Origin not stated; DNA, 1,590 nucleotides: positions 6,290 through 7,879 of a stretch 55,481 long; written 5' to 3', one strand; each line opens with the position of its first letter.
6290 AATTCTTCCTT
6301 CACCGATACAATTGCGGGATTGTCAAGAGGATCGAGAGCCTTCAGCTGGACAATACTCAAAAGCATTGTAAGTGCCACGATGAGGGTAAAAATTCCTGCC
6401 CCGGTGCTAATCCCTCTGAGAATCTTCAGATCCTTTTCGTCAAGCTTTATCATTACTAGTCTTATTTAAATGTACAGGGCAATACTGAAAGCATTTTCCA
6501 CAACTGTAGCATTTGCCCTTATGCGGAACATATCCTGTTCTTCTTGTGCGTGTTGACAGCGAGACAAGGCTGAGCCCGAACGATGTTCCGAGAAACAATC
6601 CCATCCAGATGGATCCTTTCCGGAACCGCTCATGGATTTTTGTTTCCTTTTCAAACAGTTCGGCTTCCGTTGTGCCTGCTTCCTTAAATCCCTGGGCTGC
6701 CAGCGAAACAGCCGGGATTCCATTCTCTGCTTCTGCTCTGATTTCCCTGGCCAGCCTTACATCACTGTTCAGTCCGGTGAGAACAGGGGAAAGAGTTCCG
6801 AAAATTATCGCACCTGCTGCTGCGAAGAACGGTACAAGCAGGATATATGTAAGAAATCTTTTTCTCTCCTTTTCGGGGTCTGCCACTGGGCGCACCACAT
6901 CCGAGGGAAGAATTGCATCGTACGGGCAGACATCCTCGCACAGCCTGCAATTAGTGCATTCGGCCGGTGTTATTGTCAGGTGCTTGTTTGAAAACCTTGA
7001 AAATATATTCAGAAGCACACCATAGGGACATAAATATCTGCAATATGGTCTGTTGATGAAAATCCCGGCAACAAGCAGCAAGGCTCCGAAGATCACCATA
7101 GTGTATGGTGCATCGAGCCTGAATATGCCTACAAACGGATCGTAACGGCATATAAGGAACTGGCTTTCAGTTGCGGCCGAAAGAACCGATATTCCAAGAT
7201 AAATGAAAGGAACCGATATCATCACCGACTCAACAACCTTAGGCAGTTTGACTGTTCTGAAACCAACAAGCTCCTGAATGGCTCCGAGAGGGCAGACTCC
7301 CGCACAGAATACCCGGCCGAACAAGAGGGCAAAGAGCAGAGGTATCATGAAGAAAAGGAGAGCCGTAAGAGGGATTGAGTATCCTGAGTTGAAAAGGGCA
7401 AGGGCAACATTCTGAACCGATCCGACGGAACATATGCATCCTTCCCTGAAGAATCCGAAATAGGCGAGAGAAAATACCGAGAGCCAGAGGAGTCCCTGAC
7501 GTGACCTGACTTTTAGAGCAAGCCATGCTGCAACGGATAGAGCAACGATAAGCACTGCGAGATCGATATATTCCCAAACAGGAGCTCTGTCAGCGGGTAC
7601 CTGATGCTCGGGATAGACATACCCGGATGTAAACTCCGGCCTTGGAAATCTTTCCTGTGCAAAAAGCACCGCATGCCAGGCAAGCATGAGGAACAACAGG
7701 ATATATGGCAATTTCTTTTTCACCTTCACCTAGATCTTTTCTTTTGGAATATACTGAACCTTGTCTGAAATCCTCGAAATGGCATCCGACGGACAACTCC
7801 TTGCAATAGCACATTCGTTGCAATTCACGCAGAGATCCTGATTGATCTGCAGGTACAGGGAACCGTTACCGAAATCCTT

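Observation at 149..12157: Ten-gene translationally coupled operon: cytoplasmic NADH diaphorase, polytopic Fe-S protein, Tat ferredoxin and periplasmic propellers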

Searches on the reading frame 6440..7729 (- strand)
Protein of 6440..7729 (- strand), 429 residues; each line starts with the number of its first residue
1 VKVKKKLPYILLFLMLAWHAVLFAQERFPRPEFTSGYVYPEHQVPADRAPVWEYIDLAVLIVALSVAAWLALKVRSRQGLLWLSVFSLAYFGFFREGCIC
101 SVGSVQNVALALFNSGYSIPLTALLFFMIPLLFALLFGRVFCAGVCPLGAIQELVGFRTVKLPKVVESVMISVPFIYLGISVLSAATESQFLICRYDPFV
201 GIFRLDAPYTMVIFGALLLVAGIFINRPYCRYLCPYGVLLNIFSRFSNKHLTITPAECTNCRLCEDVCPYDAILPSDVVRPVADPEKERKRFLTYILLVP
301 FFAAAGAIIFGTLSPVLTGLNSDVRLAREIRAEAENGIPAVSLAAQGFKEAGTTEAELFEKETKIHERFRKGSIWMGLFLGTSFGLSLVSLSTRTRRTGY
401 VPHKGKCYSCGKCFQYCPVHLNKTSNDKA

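Call 5: search_protein_families(library=pfam, proteins=[window:6440-7729:-], max_evalue=0.01)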
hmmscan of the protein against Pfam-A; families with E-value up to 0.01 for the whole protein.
window:6440-7729:- (429 aa): 12 families
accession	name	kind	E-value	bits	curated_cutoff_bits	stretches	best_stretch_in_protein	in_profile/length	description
PF12801.12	Fer4_5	-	8.4e-17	61.3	22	2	121-159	3-42/48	4Fe-4S binding domain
PF00037.32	Fer4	-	7e-11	41.9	21.1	1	252-273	2-23/24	4Fe-4S binding domain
PF12838.12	Fer4_7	-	1.2e-10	42.1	27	2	229-272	7-52/52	4Fe-4S dicluster domain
PF14697.11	Fer4_21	-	2.9e-08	34.1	35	1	230-273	14-57/59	4Fe-4S dicluster domain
PF13187.11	Fer4_9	-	3.1e-08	33.9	27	2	229-273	7-52/52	4Fe-4S dicluster domain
PF13484.11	Fer4_16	-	4.8e-07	30.9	30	1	257-280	1-21/66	4Fe-4S double cluster binding domain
PF25160.1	LdpA_Fe-S-bd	-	7.1e-06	26.2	27.6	1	405-422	26-43/49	LdpA Fe-S cluster-binding domain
PF13237.11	Fer4_10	-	0.0001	22.6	25.5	0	252-276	3-22/53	4Fe-4S dicluster domain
PF12798.12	Fer4_3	-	0.00023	22.2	27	1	258-272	1-15/15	4Fe-4S binding domain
PF12837.12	Fer4_6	-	0.00044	20.5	25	1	253-273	4-24/24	4Fe-4S binding domain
PF12800.12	Fer4_4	-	0.0058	17.3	24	1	255-271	1-17/17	4Fe-4S binding domain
PF12797.12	Fer4_2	-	0.0069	16.7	24.5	1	255-270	7-22/22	4Fe-4S binding domain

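Call 6: search_protein_families(library=ncbifam, proteins=[window:6440-7729:-], max_evalue=0.01)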
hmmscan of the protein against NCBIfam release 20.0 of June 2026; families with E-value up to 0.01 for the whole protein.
window:6440-7729:- (429 aa): 36 families (the best 25 are shown)
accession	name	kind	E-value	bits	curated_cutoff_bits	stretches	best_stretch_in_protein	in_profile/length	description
TIGR02163.1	napH_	subfamily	1.7e-16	60.6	213.05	1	109-275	48-220/255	NapH/MauN family ferredoxin-type protein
NF007013.0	PRK09477.1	equivalog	1.2e-14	54.1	234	1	110-276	72-244/286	quinol dehydrogenase ferredoxin subunit NapH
NF046105.1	TransRegNosR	equivalog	4.3e-14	51.8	1000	1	57-276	411-647/680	transcriptional regulator NosR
NF058577.1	FdxA_fam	equivalog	1.1e-08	35.1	65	1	248-272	28-52/52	4Fe-4S ferredoxin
TIGR01971.1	NuoI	subfamily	9.8e-08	31.6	113.05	1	248-274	73-99/121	NADH-quinone oxidoreductase, chain I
NF042909.1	FMH_DH_FwdF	exception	1.8e-07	30.6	375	1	141-274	145-275/336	tungsten-dependent formylmethanofuran dehydrogenase subunit FwdF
NF038196.1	ferrodoxin_EFR1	subfamily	5.6e-07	29.9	75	1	241-273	168-201/242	EFR1 family ferrodoxin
TIGR02512.1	FeFe_hydrog_A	subfamily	1.4e-06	27.4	405.95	1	252-292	46-86/375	[FeFe] hydrogenase, group A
NF006221.0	PRK08348.1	subfamily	1.8e-06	27.6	124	1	229-277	51-96/136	NADH-plastoquinone oxidoreductase subunit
NF004541.0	PRK05888.2-2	equivalog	2.8e-06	27.3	217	1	217-280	56-118/168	NADH-quinone oxidoreductase subunit NuoI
NF045490.1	FdxA_Protbact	equivalog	3.9e-06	27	135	1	247-277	29-59/104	ferredoxin FdxA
NF043039.1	HgcAB_like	equivalog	5.7e-06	26.2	285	1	124-271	167-315/350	HgcAB-like fusion protein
TIGR04395.1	cutC_activ_rSAM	equivalog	8.4e-06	25.3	360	0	225-273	57-103/309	choline TMA-lyase-activating enzyme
TIGR04105.1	FeFe_hydrog_B1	subfamily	1.7e-05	23.7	450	1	230-275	121-161/462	monomeric [FeFe] hydrogenase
TIGR02179.1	PorD_KorD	subfamily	2.2e-05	24.5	60.05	0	400-421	20-41/78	2-oxoacid:acceptor oxidoreductase, delta subunit, pyruvate/2-ketoisovalerate family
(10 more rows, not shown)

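Call 9: find_encoding_contigs(protein=window:6440-7729:-, flank=10000, max_places=6)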
Protein window:6440-7729:- (429 aa): no gene with exactly this product is on record in the collection.

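Call 10: find_homologous_proteins(query=window:6440-7729:-, max_evalue=0.00001)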
Query window:6440-7729:- (429 aa): 7484 proteins with E <= 0.00001 among 8000 candidates; the best 120 are listed.
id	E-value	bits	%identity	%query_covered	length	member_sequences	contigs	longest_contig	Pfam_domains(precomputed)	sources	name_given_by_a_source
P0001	7.9e-286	966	100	100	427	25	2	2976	PF14697.12,PF12801.13,PF00037.33,PF13484.12,PF12838.13,PF25160.2,PF13187.12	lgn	-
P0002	1.2e-272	922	95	100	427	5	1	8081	PF14697.12,PF12801.13,PF00037.33,PF13484.12,PF12838.13,PF25160.2,PF13187.12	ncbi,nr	ncbi:MAG: 4Fe-4S binding protein [Bacteroidales bacterium]|nr:4Fe-4S binding protein [Bacteroidales 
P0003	1.3e-266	902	92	100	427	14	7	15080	PF14697.12,PF12801.13,PF00037.33,PF13484.12,PF12838.13,PF25160.2,PF13187.12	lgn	-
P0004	1.2e-264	896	90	100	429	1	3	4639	PF14697.12,PF12801.13,PF00037.33,PF13484.12,PF12838.13,PF25160.2,PF13187.12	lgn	-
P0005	5.6e-264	894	90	100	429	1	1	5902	PF14697.12,PF12801.13,PF00037.33,PF13484.12,PF12838.13,PF25160.2,PF13187.12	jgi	jgi:ferredoxin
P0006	4.4e-259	878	88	100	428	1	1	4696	PF14697.12,PF12801.13,PF00037.33,PF13484.12,PF12838.13,PF13187.12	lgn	-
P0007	2.9e-257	872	87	98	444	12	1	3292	PF14697.12,PF12801.13,PF00037.33,PF13484.12,PF12838.13,PF25160.2,PF13187.12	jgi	-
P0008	2.0e-256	869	86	98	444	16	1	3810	PF14697.12,PF12801.13,PF00037.33,PF13484.12,PF12838.13,PF25160.2,PF13187.12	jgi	-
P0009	1.3e-255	866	87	100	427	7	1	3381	PF14697.12,PF12801.13,PF00037.33,PF13484.12,PF12838.13,PF25160.2,PF13237.12,PF13187.12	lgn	-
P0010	2.8e-254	862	86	100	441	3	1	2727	PF14697.12,PF12801.13,PF00037.33,PF13484.12,PF12838.13,PF25160.2,PF13187.12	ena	-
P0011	3.6e-254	861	86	98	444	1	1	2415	PF14697.12,PF12801.13,PF00037.33,PF13484.12,PF12838.13,PF25160.2,PF13187.12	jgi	-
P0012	5.8e-254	861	87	100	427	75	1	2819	PF14697.12,PF12801.13,PF00037.33,PF13484.12,PF12838.13,PF25160.2,PF13237.12,PF13187.12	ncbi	-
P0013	1.4e-251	853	85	100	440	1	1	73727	PF14697.12,PF12801.13,PF00037.33,PF13484.12,PF12838.13,PF25160.2,PF13187.12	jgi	jgi:NosR/NirI family transcriptional regulator, nitrous oxide reductase regulator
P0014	9.7e-247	837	83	100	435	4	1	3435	PF14697.12,PF12801.13,PF00037.33,PF13484.12,PF12838.13,PF25160.2,PF13187.12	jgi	jgi:ferredoxin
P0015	2.3e-246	836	83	100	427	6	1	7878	PF14697.12,PF12801.13,PF00037.33,PF13484.12,PF12838.13,PF25160.2,PF13187.12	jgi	-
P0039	1.0e-235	801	82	97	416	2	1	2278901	PF14697.12,PF12801.13,PF00037.33,PF13484.12,PF12838.13,PF25160.2,PF13187.12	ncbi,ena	-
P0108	2.5e-205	700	69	98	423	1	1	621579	PF14697.12,PF12801.13,PF12837.13,PF00037.33,PF13484.12,PF12838.13,PF25160.2,PF13237.12,PF13187.12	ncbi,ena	-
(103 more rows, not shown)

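Call 11: find_encoding_contigs(protein=P0039, flank=10000, max_places=2)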
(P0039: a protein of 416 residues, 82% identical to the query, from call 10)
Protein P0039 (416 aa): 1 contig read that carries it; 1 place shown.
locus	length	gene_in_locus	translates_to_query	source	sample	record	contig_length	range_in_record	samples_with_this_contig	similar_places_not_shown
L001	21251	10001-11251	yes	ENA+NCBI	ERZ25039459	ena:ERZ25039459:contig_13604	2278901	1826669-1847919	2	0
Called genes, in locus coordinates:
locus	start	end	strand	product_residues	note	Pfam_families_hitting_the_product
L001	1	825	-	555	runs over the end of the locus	PF12481:DUF3700, PF13522:GATase_6, PF13537:GATase_7, PF00733:Asn_synthase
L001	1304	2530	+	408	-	PF25293:Beta-prop_EMC1_N (faint), PF13570:Beta-prop_ACSF4 (faint), PF13360:PQQ_2, PF01011:PQQ (faint)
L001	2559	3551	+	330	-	PF00248:Aldo_ket_red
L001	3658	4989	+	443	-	PF01011:PQQ (faint), PF13360:PQQ_2, PF13570:Beta-prop_ACSF4 (faint)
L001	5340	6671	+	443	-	PF13570:Beta-prop_ACSF4 (faint), PF13360:PQQ_2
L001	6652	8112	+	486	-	PF13360:PQQ_2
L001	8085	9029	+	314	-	PF23381:Beta-prop_IFT122_1st (weak)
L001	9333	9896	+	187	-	PF12838:Fer4_7 (faint), PF00037:Fer4 (faint), PF12837:Fer4_6 (faint)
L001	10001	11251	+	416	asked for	PF12801:Fer4_5, PF14697:Fer4_21 (faint), PF25160:LdpA_Fe-S-bd (faint), PF13187:Fer4_9 (faint), PF13484:Fer4_16 (faint), PF12801:Fer4_5, PF12838:Fer4_7 (weak), PF00037:Fer4 (weak)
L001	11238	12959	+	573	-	PF13360:PQQ_2, PF25293:Beta-prop_EMC1_N (faint), PF13570:Beta-prop_ACSF4, PF13360:PQQ_2, PF13570:Beta-prop_ACSF4, PF13360:PQQ_2 (weak)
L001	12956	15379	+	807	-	PF01257:2Fe-2S_thioredx, PF01512:Complex1_51K, PF10589:NADH_4Fe-4S, PF00037:Fer4 (weak), PF12838:Fer4_7 (weak), PF14697:Fer4_21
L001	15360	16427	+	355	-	PF13510:Fer2_4, PF14691:Fer4_20 (weak), PF22117:Fer4_Nqo3 (weak)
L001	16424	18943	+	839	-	PF13360:PQQ_2, PF13570:Beta-prop_ACSF4, PF13360:PQQ_2, PF13570:Beta-prop_ACSF4, PF13360:PQQ_2, PF13439:Glyco_transf_4, PF00534:Glycos_transf_1, PF13692:Glyco_trans_1_4, +6 more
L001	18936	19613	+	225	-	PF00005:ABC_tran, PF13304:AAA_21 (faint)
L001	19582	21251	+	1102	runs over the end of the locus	PF02687:FtsX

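Call 12: find_encoding_contigs(protein=P0108, flank=10000, max_places=2)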
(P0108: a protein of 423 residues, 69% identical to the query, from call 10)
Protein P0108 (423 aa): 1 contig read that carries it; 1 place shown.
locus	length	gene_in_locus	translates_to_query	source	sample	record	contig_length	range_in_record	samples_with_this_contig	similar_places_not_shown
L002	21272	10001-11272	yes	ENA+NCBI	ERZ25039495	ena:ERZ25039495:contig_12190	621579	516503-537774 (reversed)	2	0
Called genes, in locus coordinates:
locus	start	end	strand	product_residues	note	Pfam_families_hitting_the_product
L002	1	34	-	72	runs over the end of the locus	-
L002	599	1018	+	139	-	PF00334:NDK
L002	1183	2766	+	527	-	-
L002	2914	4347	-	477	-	PF00884:Sulfatase, PF01663:Phosphodiest (faint), PF16347:SGSH_C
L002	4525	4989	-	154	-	PF00733:Asn_synthase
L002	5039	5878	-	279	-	PF12481:DUF3700, PF13522:GATase_6, PF13537:GATase_7, PF00733:Asn_synthase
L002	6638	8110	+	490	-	PF13360:PQQ_2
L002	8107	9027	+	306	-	-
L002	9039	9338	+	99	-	-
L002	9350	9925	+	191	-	PF12838:Fer4_7 (faint), PF12837:Fer4_6 (faint)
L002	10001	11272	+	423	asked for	PF12801:Fer4_5, PF25160:LdpA_Fe-S-bd (faint), PF14697:Fer4_21 (faint), PF12837:Fer4_6 (faint), PF12838:Fer4_7 (faint), PF13187:Fer4_9 (faint), PF12801:Fer4_5, PF00037:Fer4 (weak), +2 more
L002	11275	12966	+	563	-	PF13360:PQQ_2, PF13570:Beta-prop_ACSF4, PF13360:PQQ_2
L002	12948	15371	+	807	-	PF01257:2Fe-2S_thioredx, PF01512:Complex1_51K, PF10589:NADH_4Fe-4S, PF00037:Fer4 (faint), PF12838:Fer4_7, PF14697:Fer4_21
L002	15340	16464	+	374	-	PF13510:Fer2_4, PF14691:Fer4_20, PF22117:Fer4_Nqo3 (weak)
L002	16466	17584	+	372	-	-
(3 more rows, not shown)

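Call 16: find_related_loci(query=A1, collection=genome_contigs, flank=10000)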
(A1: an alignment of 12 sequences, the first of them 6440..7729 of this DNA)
Query A1 (429 aa) in genome_contigs; peptide patterns used: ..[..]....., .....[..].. (x = any residue, [..] = any of these).
257 stretches matched a pattern; 210 encode a relative of the query (tblastn E <= 1e-3); the best 80 are kept; 80 distinct loci.
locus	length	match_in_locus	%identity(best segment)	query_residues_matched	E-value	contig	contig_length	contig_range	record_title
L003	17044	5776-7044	95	7-429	0e+0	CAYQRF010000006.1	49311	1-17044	MAG TPA_asm: uncultured Rikenellaceae bacterium isolate SRP294416_co3_661 genome assembly, contig: NODE_648_length_49311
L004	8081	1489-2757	95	7-429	0e+0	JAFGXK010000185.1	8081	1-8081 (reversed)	MAG: Bacteroidales bacterium isolate ZodW_Metabat.368 k87_11442848, whole genome shotgun sequence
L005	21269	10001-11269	94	7-429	0e+0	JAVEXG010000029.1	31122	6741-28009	MAG: Bacteroidales bacterium isolate BF4_167 NODE_4211_length_31122_cov_9.027972_Biofilm4, whole genome shotgun sequence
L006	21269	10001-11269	94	7-429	0e+0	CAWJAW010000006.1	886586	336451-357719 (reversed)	MAG: uncultured Bacteroidales bacterium isolate MFD04716.bin.1.69 genome assembly, contig: contig_31172, whole genome sh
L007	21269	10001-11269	95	7-429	0e+0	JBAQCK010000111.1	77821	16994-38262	MAG: Bacteroidales bacterium isolate MFD12018_ilm_asm_bin32 k127_90505, whole genome shotgun sequence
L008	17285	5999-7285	92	1-429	0e+0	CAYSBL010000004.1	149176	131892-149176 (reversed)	MAG TPA_asm: uncultured Rikenellaceae bacterium isolate binchicken_co26_242 genome assembly, contig: NODE_123_length_149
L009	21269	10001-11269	88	7-429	0e+0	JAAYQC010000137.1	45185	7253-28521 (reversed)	MAG: Bacteroidales bacterium isolate AS22ysBPME_306 160657_AS22, whole genome shotgun sequence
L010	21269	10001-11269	87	7-429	0e+0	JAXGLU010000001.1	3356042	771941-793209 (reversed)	MAG: Bacteroidales bacterium isolate AnMBR.bin216 bin216_1, whole genome shotgun sequence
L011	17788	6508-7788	86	3-429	0e+0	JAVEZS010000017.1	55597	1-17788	MAG: Bacteroidales bacterium isolate BF4_71 NODE_1597_length_55597_cov_14.720534_Biofilm4, whole genome shotgun sequence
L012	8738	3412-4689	84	3-428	0e+0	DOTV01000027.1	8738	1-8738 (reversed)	MAG TPA_asm: Bacteroidales bacterium isolate UBA10805 contig_5575, whole genome shotgun sequence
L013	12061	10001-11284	85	2-429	0e+0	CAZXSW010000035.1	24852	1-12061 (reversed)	MAG TPA_asm: uncultured Rikenellaceae bacterium isolate SRP294416_co3_110 genome assembly, contig: NODE_2774_length_2485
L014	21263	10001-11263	86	8-428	0e+0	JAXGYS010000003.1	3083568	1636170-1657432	MAG: Bacteroidales bacterium isolate AnMBR.bin519 bin519_3, whole genome shotgun sequence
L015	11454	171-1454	83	3-429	0e+0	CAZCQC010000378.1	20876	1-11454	MAG TPA_asm: uncultured Rikenellaceae bacterium isolate binchicken_co255_422 genome assembly, contig: k141_4248684, whol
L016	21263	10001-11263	84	8-428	0e+0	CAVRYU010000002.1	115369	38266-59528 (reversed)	MAG: uncultured Bacteroidales bacterium isolate MFD05942.bin.3.425 genome assembly, contig: contig_17637, whole genome s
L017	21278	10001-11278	83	3-428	0e+0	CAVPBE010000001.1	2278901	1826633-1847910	MAG: uncultured Bacteroidales bacterium isolate MFD00032.bin.1.235 genome assembly, contig: contig_13604, whole genome s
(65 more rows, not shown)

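Call 37: search_protein_families(library=pfam, proteins=[L015:7865-9175:+, L015:9159-9830:+], max_evalue=0.0001)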
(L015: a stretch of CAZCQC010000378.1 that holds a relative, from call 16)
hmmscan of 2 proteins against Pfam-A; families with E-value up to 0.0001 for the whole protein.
L015:7865-9175:+ (436 aa): 5 families
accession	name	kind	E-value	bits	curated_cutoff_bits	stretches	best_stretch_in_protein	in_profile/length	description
PF00534.26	Glycos_transf_1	-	7.7e-19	68.3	26.4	1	233-404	4-168/172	Glycosyl transferases group 1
PF13692.12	Glyco_trans_1_4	-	7e-17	62.4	27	1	246-394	3-142/142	Glycosyl transferases group 1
PF13439.12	Glyco_transf_4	-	1.2e-08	35.7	28.5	1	130-234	63-170/170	Glycosyltransferase Family 4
PF13579.12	Glyco_trans_4_4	-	1.8e-05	25.6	29.7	1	129-229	62-158/158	Glycosyl transferase 4-like domain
PF20706.3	GT4-conflict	-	8.1e-05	22.2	26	0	217-359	168-312/385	Family 4 Glycosyltransferase in conflict systems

L015:9159-9830:+ (223 aa): 2 families
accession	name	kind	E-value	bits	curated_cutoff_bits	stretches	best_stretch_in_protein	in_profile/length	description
PF00005.33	ABC_tran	-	1.2e-29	104.1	25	1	18-169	1-136/137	ABC transporter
PF13304.12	AAA_21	-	3.5e-08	34.3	27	0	151-206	250-304/304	AAA domain, putative AbiEii toxin, Type IV TA system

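Call 54: search_protein_families(library=ncbifam, proteins=[L015:7865-9175:+, L015:9159-9830:+], max_evalue=0.00001)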
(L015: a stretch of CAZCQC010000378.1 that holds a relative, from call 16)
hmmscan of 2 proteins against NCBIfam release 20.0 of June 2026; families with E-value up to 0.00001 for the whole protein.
L015:7865-9175:+ (436 aa): 14 families
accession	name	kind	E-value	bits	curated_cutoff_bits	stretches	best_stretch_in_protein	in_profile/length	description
NF041876.1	EPS_EpsE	equivalog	1.5e-17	63.9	400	1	213-416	178-383/389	exopolysaccharide biosynthesis GT4 family glycosyltransferase EpsE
TIGR03449.1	mycothiol_MshA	equivalog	6.3e-16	58.3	462.5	1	247-431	223-405/406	D-inositol-3-phosphate glycosyltransferase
TIGR03088.1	stp2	hypoth_equivalog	1.4e-14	54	409.05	1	134-429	76-373/374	TIGR03088 family PEP-CTERM/XrtA system glycosyltransferase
NF038295.1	EPS_HpsP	equivalog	4e-14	52.4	550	1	224-428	179-386/388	hormogonium polysaccharide biosynthesis glycosyltransferase HpsP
TIGR03999.1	thiol_BshA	equivalog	8.9e-11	41.3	273.7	1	299-430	246-374/375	N-acetyl-alpha-D-glucosaminyl L-malate synthase BshA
NF012028.0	PRK15484.1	subfamily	2.6e-10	39.9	618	1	201-424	143-373/380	lipopolysaccharide N-acetylglucosaminyltransferase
NF053787.1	GlcN_PG_synth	equivalog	3.9e-10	39.1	480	1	339-429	272-359/361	N-acetylglucosaminyl phosphatidylglycerol synthase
TIGR02149.1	glgA_Coryne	subfamily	4.4e-10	39.2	302.4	1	246-429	206-390/391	glycogen synthase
TIGR04063.1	stp3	hypoth_equivalog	7e-10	38.3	442.05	1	245-429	214-395/397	TIGR04063 family PEP-CTERM/XrtA system glycosyltransferase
TIGR04047.1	MSMEG_0565_glyc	hypoth_equivalog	5.6e-09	35.6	259.85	1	261-397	210-344/373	MSMEG_0565 family glycosyltransferase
TIGR02918.1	TIGR02918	equivalog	1.3e-08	34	574.6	1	188-356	261-420/500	accessory Sec system glycosyltransferase GtfA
NF047880.1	glyco_SdgA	exception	1.8e-07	30.1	800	1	124-406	200-468/488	serine-aspartate repeat adhesin O-glycosyltransferase SdgA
NF038229.1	Glyco4_Geo_Pelo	equivalog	1.6e-06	27.4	400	1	133-430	49-337/338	GPMC system family 4 glycosyltransferase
TIGR02472.1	sucr_P_syn_N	equivalog_domain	5.8e-06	25.4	576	0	340-416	352-428/439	sucrose-phosphate synthase, putative, glycosyltransferase domain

L015:9159-9830:+ (223 aa): 181 families (the best 25 are shown)
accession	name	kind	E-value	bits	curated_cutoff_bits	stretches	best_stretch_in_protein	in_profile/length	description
TIGR02211.1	LolD_lipo_ex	equivalog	1.2e-61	208.1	307.75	1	2-220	2-220/221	lipoprotein-releasing ABC transporter ATP-binding protein LolD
TIGR03608.1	L_ocin_972_ABC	subfamily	1.8e-55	187.6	254.85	1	5-209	2-201/206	putative bacteriocin export ABC transporter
TIGR02673.1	FtsE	equivalog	1.3e-53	181.8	264.85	1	1-211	1-206/214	cell division ATP-binding protein FtsE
NF008639.0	PRK11629.1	equivalog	3.8e-52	177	360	1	15-220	23-225/234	lipoprotein-releasing ABC transporter ATP-binding protein LolD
NF038007.1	ABC_ATP_DarD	equivalog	7.2e-51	172.7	375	1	1-219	1-218/218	darobactin export ABC transporter ATP-binding protein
NF007879.0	PRK10584.1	equivalog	5.4e-49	167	336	1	14-220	22-225/228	putative ABC transporter ATP-binding protein YbbA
TIGR03265.1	PhnT2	equivalog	1.8e-47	162.3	457.7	1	2-208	5-201/353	putative 2-aminoethylphosphonate ABC transporter ATP-binding protein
TIGR00968.1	3a0106s01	subfamily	2.4e-44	151.6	342.75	1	3-210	2-199/237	sulfate ABC transporter ATP-binding protein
TIGR02315.1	ABC_phnC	equivalog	4.5e-44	150.7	266.1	1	1-210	1-214/243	phosphonate ABC transporter ATP-binding protein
TIGR02982.1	heterocyst_DevA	subfamily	8.2e-44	149.8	295.8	1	9-218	12-218/220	ABC exporter ATP-binding subunit, DevA family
NF040933.2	ABC_arch_GlcV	equivalog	8.5e-43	146.6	450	1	3-203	4-203/357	glucose ABC transporter ATP-binding protein GlcV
NF006987.0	PRK09452.1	equivalog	1.4e-42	145.7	482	1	2-209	18-215/378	spermidine/putrescine ABC transporter ATP-binding protein PotA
NF040840.2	tungstate_WtpC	equivalog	2.9e-42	145.2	440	1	1-205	1-194/347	tungstate ABC transporter ATP-binding protein WtpC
NF007826.0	PRK10535.1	equivalog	4.5e-42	144.2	966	1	10-221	13-223/648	macrolide ABC transporter ATP-binding protein/permease MacB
NF043075.1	MMSYN1_0197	equivalog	8.3e-41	140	550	1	2-209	3-200/341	spermidine/putrescine ABC transporter ATP-binding protein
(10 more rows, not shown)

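Call 73: search_solved_structures(query=window:6440-7729:-, max_evalue=0.01, show_alignments=1)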
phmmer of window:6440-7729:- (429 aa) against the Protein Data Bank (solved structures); distinct sequences matched with E-value up to 0.01: 0.
